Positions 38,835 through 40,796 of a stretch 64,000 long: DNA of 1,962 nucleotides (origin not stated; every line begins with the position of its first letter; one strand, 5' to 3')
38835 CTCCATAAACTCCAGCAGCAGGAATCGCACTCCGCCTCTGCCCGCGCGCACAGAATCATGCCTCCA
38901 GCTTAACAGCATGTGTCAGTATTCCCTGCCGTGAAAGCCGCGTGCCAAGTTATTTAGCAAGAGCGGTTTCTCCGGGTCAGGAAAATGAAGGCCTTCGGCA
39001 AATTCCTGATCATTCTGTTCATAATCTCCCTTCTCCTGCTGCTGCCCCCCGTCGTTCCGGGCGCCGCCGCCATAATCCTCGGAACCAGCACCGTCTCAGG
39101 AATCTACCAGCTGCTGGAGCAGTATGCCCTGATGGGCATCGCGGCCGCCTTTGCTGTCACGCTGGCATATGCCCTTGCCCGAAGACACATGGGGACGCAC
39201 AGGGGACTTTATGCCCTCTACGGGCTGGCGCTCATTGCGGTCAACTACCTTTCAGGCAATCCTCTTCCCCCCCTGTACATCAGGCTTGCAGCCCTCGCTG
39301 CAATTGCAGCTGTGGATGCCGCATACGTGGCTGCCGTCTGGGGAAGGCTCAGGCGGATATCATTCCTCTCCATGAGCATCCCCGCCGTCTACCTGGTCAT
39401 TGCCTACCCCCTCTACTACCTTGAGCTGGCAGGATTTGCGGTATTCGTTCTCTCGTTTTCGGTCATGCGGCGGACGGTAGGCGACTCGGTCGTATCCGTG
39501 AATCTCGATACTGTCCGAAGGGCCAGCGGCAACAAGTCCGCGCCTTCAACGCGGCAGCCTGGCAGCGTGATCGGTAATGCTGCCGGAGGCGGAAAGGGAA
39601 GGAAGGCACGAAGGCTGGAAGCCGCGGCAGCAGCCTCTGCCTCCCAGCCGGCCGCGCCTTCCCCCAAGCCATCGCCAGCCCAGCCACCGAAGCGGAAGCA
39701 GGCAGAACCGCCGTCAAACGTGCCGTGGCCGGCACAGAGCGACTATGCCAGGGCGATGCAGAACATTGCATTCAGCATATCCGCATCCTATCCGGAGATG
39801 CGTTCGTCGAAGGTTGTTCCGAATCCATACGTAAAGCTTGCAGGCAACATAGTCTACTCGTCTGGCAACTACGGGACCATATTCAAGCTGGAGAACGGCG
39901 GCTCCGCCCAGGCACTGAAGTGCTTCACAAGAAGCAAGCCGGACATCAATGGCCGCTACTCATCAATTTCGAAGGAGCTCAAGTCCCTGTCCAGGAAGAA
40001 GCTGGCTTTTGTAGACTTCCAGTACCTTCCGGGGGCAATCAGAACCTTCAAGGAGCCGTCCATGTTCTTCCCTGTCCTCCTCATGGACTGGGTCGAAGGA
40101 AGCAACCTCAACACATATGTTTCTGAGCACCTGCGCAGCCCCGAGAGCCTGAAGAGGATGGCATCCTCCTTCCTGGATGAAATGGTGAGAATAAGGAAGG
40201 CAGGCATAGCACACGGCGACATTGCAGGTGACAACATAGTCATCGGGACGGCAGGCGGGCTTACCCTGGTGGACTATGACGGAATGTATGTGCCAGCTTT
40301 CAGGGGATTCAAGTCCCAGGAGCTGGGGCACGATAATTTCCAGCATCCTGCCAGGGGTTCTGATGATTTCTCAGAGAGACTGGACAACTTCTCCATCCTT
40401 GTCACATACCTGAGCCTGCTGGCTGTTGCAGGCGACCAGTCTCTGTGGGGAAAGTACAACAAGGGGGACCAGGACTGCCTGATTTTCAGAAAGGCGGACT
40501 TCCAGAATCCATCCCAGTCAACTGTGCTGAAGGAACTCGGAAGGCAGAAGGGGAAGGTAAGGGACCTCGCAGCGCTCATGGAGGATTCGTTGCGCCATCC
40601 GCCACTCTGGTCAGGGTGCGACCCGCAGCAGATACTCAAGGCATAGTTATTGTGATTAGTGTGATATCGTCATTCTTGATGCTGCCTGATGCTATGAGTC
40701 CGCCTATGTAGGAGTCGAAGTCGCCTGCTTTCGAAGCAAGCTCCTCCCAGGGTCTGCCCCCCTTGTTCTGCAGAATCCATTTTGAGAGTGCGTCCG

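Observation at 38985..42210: TerY-P-type triad (vWA, PP2C phosphatase, Ser/Thr kinase) with a membrane-anchored kinase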

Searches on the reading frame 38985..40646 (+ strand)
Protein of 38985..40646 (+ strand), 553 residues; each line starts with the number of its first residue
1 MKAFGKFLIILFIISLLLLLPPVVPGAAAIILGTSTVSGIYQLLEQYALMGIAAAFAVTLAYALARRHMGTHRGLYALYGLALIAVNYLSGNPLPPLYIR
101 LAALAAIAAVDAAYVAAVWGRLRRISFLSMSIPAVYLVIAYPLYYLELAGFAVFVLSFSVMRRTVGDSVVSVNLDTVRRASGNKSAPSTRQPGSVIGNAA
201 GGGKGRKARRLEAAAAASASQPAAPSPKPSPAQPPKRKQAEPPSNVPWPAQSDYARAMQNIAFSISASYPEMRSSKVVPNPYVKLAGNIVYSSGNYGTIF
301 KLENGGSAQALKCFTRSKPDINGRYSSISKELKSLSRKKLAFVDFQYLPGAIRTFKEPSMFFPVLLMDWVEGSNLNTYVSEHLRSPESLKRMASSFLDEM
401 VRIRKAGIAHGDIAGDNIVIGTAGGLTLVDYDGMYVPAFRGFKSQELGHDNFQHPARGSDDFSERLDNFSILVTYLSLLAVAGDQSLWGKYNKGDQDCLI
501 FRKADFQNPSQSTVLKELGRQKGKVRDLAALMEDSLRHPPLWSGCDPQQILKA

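Call 3: search_protein_families(library=pfam, proteins=[window:38985-40646:+], max_evalue=0.01)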
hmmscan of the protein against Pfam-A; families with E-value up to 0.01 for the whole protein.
window:38985-40646:+ (553 aa): 1 family
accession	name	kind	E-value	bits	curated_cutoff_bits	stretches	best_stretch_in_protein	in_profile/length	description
PF00069.31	Pkinase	-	3e-06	27.3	31.7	1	293-432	9-143/263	Protein kinase domain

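Call 4: search_protein_families(library=ncbifam, proteins=[window:38985-40646:+], max_evalue=0.01)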
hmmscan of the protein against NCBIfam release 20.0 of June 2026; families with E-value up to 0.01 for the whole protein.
window:38985-40646:+ (553 aa): 8 families
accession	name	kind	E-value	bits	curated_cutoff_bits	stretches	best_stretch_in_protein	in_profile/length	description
NF011463.0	PRK14879.1-4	equivalog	0.00014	21.3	188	1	364-431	94-157/237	Kae1-associated kinase Bud32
NF038150.1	lanthi_synth_IV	equivalog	0.00022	19.6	650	1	344-471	251-382/851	class IV lanthionine synthetase LanL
NF038151.1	lanthi_synth_III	equivalog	0.00067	18.2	575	1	366-483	302-427/833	class III lanthionine synthetase LanKC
TIGR03724.2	arch_bud32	equivalog_domain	0.0013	18.2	125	1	364-431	69-128/193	KEOPS complex kinase/ATPase Bud32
NF047741.1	antiphage_MADS6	equivalog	0.005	15.4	460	0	294-405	506-609/612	methylation-associated defense system protein kinase MAD6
NF011460.0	PRK14879.1-1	equivalog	0.0055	15.9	199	1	364-431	87-154/232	Kae1-associated kinase Bud32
NF011464.0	PRK14879.1-7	equivalog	0.0064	16.3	246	0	365-431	83-146/221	Kae1-associated kinase Bud32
NF033483.0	PknB_PASTA_kin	equivalog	0.0093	15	450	0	365-431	84-151/563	Stk1 family PASTA domain-containing Ser/Thr kinase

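Call 5: search_protein_families(library=padloc, proteins=[window:38985-40646:+], max_evalue=0.01)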
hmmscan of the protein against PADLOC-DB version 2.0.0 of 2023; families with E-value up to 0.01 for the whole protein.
window:38985-40646:+ (553 aa): 20 families
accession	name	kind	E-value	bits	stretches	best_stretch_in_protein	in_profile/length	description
PDLC02223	STK_OB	-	2.2e-55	186.6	1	292-532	41-280/562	-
PDLC04059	PD-T4-6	-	3.9e-08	30.8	1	294-448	17-177/433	-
PDLC03921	MkoA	-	2.7e-07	26.6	1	338-431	543-632/1607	-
PDLC04138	mad6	-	1.5e-06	25.4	1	293-432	363-496/659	mads_6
PDLC04047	PD-T4-6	-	5.5e-06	23.7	1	362-431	87-155/327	-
PDLC04051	PD-T4-6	-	1.3e-05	22.3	1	293-431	42-181/476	-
PDLC04042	PD-T4-6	-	3.5e-05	21.6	1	363-431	84-153/292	-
PDLC04056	PD-T4-6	-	3.6e-05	21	1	367-431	87-150/415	-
PDLC04048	PD-T4-6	-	4.9e-05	20.9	1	365-431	88-155/354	-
PDLC04040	PD-T4-6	-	0.0001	19.2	1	362-431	77-146/547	-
PDLC04058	PD-T4-6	-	0.0004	17.5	1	365-430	92-159/460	-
PDLC04053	PD-T4-6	-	0.0014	16.1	1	366-474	87-200/311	-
PDLC04049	PD-T4-6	-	0.0034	14.2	1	365-423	91-150/442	-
PDLC04055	PD-T4-6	-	0.0035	14.2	1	365-431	149-216/496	-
PDLC04063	PD-T4-6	-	0.0042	13.9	1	365-431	96-165/564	-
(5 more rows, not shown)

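Call 6: search_solved_structures(query=window:38985-40646:+, max_evalue=1, show_alignments=2)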
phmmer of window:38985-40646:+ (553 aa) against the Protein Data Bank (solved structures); distinct sequences matched with E-value up to 1: 69 (the best 60 are shown).
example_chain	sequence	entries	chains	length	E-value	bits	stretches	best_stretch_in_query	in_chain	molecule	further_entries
3q5i_A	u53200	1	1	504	0.0026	19.2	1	291-472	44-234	Protein kinase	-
8r3y_I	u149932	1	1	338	0.011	17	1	347-496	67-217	Protein kinase C iota type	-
3a8w_A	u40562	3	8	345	0.012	17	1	347-496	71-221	Protein kinase C iota type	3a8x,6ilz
3zh8_A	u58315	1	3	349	0.012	16.9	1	347-496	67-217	PROTEIN KINASE C IOTA TYPE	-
5lih_A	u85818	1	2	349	0.012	16.9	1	347-496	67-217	Protein kinase C iota type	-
5li9_A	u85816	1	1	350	0.012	16.9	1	347-496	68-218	Protein kinase C iota type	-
5li1_A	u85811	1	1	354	0.013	16.9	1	347-496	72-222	Protein kinase C iota type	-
8r3x_A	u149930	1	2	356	0.013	16.9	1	347-496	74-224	Protein kinase C iota type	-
1zrz_A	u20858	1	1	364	0.015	16.7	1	347-496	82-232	Protein kinase C, iota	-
4dc2_A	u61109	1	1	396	0.017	16.5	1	347-496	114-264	Protein kinase C iota type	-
9ruj_A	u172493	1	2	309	0.028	15.7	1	364-437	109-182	Serine/threonine-protein kinase StkP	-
4pdp_A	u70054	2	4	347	0.034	15.5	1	292-421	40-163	Serine/threonine-protein kinase RAD53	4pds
9ejk_B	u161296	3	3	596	0.037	15.4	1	347-496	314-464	Protein kinase C iota type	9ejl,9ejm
9ru3_A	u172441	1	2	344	0.041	15.2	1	364-436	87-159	Serine/threonine-protein kinase StkP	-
2c30_A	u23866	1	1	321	0.042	15.2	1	307-431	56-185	SERINE/THREONINE-PROTEIN KINASE PAK 6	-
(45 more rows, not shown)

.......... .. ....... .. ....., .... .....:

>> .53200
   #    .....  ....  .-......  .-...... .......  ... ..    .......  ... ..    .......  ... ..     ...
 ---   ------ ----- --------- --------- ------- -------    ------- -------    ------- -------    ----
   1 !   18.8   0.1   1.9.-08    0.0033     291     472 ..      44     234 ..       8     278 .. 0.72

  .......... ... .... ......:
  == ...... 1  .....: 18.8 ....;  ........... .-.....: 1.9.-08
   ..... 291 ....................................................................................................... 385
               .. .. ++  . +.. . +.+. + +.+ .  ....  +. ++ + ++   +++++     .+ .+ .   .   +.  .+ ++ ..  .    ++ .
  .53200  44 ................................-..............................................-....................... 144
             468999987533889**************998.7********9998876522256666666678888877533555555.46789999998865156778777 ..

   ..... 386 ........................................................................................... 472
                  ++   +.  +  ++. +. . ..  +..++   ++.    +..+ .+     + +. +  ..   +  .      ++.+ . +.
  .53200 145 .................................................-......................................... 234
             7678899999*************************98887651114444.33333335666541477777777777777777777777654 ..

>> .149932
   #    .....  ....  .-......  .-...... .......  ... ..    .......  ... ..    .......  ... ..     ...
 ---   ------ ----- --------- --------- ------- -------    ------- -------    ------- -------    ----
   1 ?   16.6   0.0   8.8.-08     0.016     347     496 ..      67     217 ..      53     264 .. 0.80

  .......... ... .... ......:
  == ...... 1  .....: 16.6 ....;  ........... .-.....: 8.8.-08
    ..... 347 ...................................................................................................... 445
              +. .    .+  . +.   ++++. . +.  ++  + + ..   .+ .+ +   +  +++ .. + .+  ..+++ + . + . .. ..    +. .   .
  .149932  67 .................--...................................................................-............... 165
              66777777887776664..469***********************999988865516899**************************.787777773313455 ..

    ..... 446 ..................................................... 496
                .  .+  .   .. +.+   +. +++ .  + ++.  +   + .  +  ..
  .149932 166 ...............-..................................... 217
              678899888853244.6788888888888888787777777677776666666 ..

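Call 11: find_homologous_proteins(query=window:38985-40646:+, max_evalue=0.00001)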
Query window:38985-40646:+ (553 aa): 628 proteins with E <= 0.00001 among 8000 candidates; the best 120 are listed.
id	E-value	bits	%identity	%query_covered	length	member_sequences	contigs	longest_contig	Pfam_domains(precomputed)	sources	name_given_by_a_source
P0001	0.0e+0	1225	100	100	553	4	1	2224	PF00069.32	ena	-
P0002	1.6e-228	777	63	100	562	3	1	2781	PF00069.32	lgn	-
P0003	3.2e-191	654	56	95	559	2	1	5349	PF00069.32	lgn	-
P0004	4.1e-187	641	53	99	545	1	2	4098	PF00069.32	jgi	jgi:predicted Ser/Thr protein kinase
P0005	5.9e-186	637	54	93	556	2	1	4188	PF00069.32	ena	-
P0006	1.7e-184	632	52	99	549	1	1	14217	PF00069.32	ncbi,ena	-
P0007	1.3e-180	619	55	93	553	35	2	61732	-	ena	-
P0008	9.6e-180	616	53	95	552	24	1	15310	PF00069.32,PF03109.23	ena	-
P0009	1.8e-178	612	52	93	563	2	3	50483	-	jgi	jgi:hypothetical protein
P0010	2.7e-174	598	52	95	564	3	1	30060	PF00069.32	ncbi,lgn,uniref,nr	ncbi:MAG: hypothetical protein KIY12_02330 [Thermoplasmata archaeon]|uniref:Protein kinase domain-co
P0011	1.2e-173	596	51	95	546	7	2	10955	PF00069.32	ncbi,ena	-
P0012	1.6e-171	589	49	96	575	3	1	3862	PF00069.32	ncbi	-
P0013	1.2e-165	570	50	90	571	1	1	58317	-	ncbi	-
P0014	5.5e-164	564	46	100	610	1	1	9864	PF03109.23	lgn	-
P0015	7.3e-160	551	65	56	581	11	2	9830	PF00069.32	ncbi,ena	-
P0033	2.9e-85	305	39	53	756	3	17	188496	PF00069.32,PF19974.6,PF01636.30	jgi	jgi:serine/threonine protein kinase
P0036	3.0e-82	295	43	60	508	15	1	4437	PF00069.32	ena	-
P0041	1.8e-80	289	47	55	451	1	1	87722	PF00069.32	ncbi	ncbi:MAG: hypothetical protein QW597_06375 [Thermoplasmataceae archaeon]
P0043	2.3e-79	285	40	60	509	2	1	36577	PF00069.32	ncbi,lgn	-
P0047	6.0e-78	280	42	55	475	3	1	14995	PF00069.32,PF03109.23,PF01163.29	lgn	-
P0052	2.7e-71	258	41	58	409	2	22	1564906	PF00069.32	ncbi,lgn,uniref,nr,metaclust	ncbi:hypothetical protein [Thermoplasma acidophilum]|uniref:Protein kinase domain-containing protein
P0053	4.3e-71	258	42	56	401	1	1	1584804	PF00069.32,PF01163.29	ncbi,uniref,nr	ncbi:hypothetical protein [Thermoplasma volcanium GSS1]|uniref:Protein kinase domain-containing prot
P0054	3.2e-51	192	40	53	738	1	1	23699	-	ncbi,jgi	jgi:hypothetical protein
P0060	1.6e-48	183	38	53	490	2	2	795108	PF00069.32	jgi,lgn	jgi:serine/threonine protein kinase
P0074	2.3e-45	173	37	50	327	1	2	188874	-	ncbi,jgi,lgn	ncbi:MAG TPA: hypothetical protein V6C69_09715 [Trichormus sp.]|jgi:serine/threonine protein kinase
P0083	1.1e-42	164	36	47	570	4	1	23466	PF00069.32,PF13306.13,PF03109.23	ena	-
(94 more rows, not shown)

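Call 13: find_related_loci(query=A1, collection=genome_contigs, flank=8000)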
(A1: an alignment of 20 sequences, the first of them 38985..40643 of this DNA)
Query A1 (553 aa) in genome_contigs; peptide patterns used: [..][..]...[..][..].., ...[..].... (x = any residue, [..] = any of these).
141 stretches matched a pattern; 56 encode a relative of the query (tblastn E <= 1e-3); 56 distinct loci.
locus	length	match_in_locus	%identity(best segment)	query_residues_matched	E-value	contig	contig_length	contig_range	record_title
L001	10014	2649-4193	51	30-552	3e-177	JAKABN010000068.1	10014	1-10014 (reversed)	MAG: Thermoplasmata archaeon isolate WH2.bin25 NODE_12556_length_10014_cov_2.464246, whole genome shotgun sequence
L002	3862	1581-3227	49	23-552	0e+0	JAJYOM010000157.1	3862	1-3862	MAG: Thermoplasmata archaeon isolate DBS2-5.bin48 NODE_39440_length_3862_cov_2.114324, whole genome shotgun sequence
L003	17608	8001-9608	52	27-552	9e-175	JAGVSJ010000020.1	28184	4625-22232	MAG: Candidatus Sysuiplasma superficiale isolate YP2-bin.285 YP2_2.85_20, whole genome shotgun sequence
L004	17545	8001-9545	50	55-553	2e-162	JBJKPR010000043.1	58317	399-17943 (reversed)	MAG: Candidatus Sysuiplasmataceae archaeon isolate Bin_127 S1Ck127_1494330_flag_0_multi_18.2972_len_58317, whole genome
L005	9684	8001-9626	43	1-552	2e-146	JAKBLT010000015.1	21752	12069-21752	MAG: Thermoplasmata archaeon isolate FK2.bin63 NODE_3097_length_21752_cov_21.014382, whole genome shotgun sequence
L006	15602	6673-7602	65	242-552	1e-140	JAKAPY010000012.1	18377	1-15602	MAG: Thermoplasmata archaeon isolate YF1.bin95 NODE_3379_length_18377_cov_1.429479, whole genome shotgun sequence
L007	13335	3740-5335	41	1-552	8e-136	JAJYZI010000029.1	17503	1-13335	MAG: Thermoplasmata archaeon isolate FK5.bin124 NODE_4345_length_17503_cov_27.737914, whole genome shotgun sequence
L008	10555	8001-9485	42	37-552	4e-135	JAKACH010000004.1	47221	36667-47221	MAG: Thermoplasmata archaeon isolate WH2.bin97 NODE_1098_length_47221_cov_63.346902, whole genome shotgun sequence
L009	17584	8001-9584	41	5-552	1e-130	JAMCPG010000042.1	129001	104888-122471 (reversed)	MAG: Thermoplasmatota archaeon isolate FK_Sedi_A_Bin.85 NODE_138_length_129001_cov_7.10915, whole genome shotgun sequenc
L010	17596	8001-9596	41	1-552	4e-130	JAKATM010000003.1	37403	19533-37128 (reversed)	MAG: Thermoplasmata archaeon isolate YP2.bin63 NODE_996_length_37403_cov_2.851540, whole genome shotgun sequence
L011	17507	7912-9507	40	1-552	7e-132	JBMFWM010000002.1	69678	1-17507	MAG: Thermoplasmata archaeon isolate KM4364-18 NODE_88_length_69678_cov_17.528432, whole genome shotgun sequence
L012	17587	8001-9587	40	1-552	2e-127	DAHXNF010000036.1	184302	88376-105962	MAG TPA_asm: Thermoplasmatales archaeon isolate clean1779 k141_220676, whole genome shotgun sequence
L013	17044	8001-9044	48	212-552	2e-108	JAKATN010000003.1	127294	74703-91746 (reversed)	MAG: Thermoplasmata archaeon isolate YP2.bin70 NODE_150_length_127294_cov_18.038461, whole genome shotgun sequence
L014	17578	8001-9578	40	1-552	3e-130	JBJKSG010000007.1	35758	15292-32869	MAG: Thermoplasmataceae archaeon isolate Bin_77 S1Ck127_3849253_flag_0_multi_28.5694_len_35758, whole genome shotgun seq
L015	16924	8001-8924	50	248-553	4e-103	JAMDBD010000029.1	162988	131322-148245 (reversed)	MAG: Thermoplasmatota archaeon isolate FK_Sedi_B_Bin.224 NODE_94_length_162988_cov_12.1354, whole genome shotgun sequenc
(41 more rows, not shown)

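Call 31: search_protein_families(library=pfam, proteins=[P0036, P0043, P0047, P0041, P0052, P0033, P0054, P0083, P0060, P0074], max_evalue=0.001)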
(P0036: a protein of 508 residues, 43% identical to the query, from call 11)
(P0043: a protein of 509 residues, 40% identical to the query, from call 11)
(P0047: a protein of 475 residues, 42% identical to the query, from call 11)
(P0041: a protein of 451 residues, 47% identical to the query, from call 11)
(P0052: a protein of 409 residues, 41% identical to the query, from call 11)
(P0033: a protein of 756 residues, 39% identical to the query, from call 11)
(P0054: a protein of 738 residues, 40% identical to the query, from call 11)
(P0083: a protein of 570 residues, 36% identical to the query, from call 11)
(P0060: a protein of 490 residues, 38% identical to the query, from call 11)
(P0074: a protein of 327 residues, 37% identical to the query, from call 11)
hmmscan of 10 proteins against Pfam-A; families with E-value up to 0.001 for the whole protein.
P0036 (508 aa): 1 family
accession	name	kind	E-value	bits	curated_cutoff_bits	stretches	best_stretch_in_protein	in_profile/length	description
PF00069.31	Pkinase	-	5.2e-08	33.1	31.7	1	246-425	9-183/263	Protein kinase domain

P0043 (509 aa): 2 families
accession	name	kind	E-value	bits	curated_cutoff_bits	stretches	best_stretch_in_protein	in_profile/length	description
PF00069.31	Pkinase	-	1.9e-09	37.7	31.7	1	247-387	9-143/263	Protein kinase domain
PF03109.22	ABC1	-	0.00038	20.1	22.9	1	319-390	144-214/244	ABC1 atypical kinase-like domain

P0047 (475 aa): 4 families
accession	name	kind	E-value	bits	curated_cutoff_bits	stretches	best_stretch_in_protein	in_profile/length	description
PF00069.31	Pkinase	-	2.3e-10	40.8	31.7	1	213-403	9-194/263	Protein kinase domain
PF03109.22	ABC1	-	1.9e-07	30.9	22.9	1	275-361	129-219/244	ABC1 atypical kinase-like domain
PF01163.29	RIO1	-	1.3e-05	25.4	22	1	284-352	81-148/187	RIO domain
PF06315.17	AceK_kinase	-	0.00057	19.9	29.3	1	294-355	111-170/256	Isocitrate dehydrogenase kinase/phosphatase (AceK) kinase domain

P0041 (451 aa): 3 families
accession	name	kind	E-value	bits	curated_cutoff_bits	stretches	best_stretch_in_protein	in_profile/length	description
PF00069.31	Pkinase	-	5.1e-11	42.9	31.7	1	191-375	6-189/263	Protein kinase domain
PF19974.5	TCAD9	-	3.5e-05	23.6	40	1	294-331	286-322/429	Ternary complex associated domain 9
PF13095.12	FTA2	-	7.4e-05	22.9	30.2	1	183-221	22-59/214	Kinetochore Sim4 complex subunit FTA2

P0052 (409 aa): 2 families
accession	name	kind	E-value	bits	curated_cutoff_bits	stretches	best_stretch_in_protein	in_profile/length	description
PF00069.31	Pkinase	-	5.9e-06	26.3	31.7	1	154-288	9-142/263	Protein kinase domain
PF01163.29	RIO1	-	0.00012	22.2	22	1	222-288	82-148/187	RIO domain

P0033 (756 aa): 5 families
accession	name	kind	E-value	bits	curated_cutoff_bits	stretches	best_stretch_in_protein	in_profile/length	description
PF00069.31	Pkinase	-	5.2e-13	49.4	31.7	2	43-201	10-169/263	Protein kinase domain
PF19974.5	TCAD9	-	5.1e-08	32.9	40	1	607-635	294-322/429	Ternary complex associated domain 9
PF01636.29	APH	-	1.1e-05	25.7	23.2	0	127-175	140-195/239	Phosphotransferase enzyme family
PF13095.12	FTA2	-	3e-05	24.2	30.2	0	502-558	31-91/214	Kinetochore Sim4 complex subunit FTA2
PF01163.29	RIO1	-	0.00014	22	22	0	137-174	111-148/187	RIO domain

P0054 (738 aa): 1 family
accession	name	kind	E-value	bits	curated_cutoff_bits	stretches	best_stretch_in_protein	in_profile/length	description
PF00069.31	Pkinase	-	0.00017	21.5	31.7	1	42-210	9-179/263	Protein kinase domain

P0083 (570 aa): 5 families
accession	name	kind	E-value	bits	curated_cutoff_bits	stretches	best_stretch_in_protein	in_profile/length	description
PF13306.12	LRR_5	-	4.5e-42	143.4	27.7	2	448-547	12-110/127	BspA type Leucine rich repeat region (6 copies)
PF00069.31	Pkinase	-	1.8e-14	54.2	31.7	1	40-207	9-169/263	Protein kinase domain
PF03109.22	ABC1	-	2.5e-05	24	22.9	1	109-185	140-215/244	ABC1 atypical kinase-like domain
PF01636.29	APH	-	0.00022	21.5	23.2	0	149-181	160-195/239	Phosphotransferase enzyme family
PF07714.23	PK_Tyr_Ser-Thr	-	0.00025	20.9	23.1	1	38-180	7-146/258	Protein tyrosine and serine/threonine kinase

P0060 (490 aa): 1 family
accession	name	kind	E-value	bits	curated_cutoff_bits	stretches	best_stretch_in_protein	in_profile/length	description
PF00069.31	Pkinase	-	4.8e-07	29.9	31.7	1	107-222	74-192/263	Protein kinase domain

P0074 (327 aa): 1 family
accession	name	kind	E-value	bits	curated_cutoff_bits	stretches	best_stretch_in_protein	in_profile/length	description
PF00069.31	Pkinase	-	0.00031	20.7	31.7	1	115-227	75-190/263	Protein kinase domain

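Call 34: predict_structure(alignment_id=A1)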
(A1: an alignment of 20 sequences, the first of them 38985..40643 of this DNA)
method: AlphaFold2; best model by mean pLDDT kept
length: 553 residues; sequences in the alignment: 20
mean_pLDDT: 79.5   pTM: 0.58
mean pLDDT of the five models: 79.5, 79.0, 77.6, 77.4, 61.9
residues with pLDDT >= 90: 221; 70-90: 211; 50-70: 58; < 50: 63
segments of 3 or more residues with pLDDT < 50: 24-27, 182-238
pLDDT, mean of each block of 10 residues (from residue 1): 84 89 53 56 75 94 91 94 87 82 94 93 93 93 90 92 82 75 41 33 33 35 39 44 77 89 93 85 53 67 85 80 83 85 87 91 89 88 94 95 89 83 86 82 60 75 78 95 95 82 90 95 95 91 89 88
secondary structure, 60 per line:
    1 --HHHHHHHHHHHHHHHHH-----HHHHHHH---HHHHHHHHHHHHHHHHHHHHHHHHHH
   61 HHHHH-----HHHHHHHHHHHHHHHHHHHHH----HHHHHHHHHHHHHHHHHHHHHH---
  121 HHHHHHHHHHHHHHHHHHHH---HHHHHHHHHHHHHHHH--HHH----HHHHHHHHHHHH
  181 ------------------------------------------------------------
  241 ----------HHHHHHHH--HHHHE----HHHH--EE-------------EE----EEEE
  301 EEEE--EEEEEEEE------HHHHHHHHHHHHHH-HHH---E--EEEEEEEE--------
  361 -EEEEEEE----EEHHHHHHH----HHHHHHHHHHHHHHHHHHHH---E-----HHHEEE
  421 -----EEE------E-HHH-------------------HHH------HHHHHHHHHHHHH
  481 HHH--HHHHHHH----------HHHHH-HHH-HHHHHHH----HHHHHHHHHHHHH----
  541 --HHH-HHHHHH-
elements in order: H3-19 H25-31 H35-65 H71-91 H96-117 H121-140 H144-159 H169-180 H251-258 H261-264 H270-273 E297-304 E307-314 H321-334 E345-352 E362-368 H375-381 H386-405 E418-420 E426-428 H468-483 H486-492 H503-507 H513-519 H524-536 H547-552
